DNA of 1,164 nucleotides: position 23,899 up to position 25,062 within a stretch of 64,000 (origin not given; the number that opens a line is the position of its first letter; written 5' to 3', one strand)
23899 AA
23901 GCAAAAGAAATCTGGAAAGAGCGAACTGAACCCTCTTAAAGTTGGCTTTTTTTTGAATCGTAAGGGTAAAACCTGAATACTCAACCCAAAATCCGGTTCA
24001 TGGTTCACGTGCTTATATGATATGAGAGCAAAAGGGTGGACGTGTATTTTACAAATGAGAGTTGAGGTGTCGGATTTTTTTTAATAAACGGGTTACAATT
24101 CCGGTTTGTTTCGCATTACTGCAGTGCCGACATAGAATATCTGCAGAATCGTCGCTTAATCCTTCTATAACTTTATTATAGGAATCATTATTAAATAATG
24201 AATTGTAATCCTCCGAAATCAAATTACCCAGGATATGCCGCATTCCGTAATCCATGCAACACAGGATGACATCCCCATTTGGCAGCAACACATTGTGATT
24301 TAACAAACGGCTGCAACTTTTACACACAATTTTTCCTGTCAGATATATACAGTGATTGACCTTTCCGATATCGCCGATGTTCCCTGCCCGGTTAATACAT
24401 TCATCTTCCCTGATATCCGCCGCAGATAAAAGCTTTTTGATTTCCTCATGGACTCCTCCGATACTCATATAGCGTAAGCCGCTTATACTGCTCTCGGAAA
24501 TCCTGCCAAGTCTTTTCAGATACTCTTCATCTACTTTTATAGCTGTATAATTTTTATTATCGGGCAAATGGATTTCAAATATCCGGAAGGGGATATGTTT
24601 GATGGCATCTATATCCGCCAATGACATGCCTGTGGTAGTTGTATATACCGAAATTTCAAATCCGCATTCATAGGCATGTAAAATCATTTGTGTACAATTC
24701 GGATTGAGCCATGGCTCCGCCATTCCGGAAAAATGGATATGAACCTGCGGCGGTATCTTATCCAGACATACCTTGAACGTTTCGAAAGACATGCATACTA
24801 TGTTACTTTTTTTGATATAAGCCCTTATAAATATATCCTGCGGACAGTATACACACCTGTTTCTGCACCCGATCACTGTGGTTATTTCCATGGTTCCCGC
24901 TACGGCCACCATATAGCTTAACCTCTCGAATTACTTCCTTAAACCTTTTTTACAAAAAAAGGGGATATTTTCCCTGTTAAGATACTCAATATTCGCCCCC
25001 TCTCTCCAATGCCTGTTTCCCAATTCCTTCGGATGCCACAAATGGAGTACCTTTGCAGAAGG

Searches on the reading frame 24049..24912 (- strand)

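Call 70: search_protein_families(library=pfam, proteins=[window:24049-24912:-])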
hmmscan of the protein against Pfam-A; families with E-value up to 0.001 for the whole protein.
window:24049-24912:- (287 aa): 2 families
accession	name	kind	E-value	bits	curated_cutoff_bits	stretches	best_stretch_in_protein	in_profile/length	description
PF13186.11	SPASM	-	1e-08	35.7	21.5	1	200-264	1-66/67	Iron-sulfur cluster-binding domain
PF04055.27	Radical_SAM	-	0.00089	19.9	29.5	0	13-122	4-115/166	Radical SAM superfamily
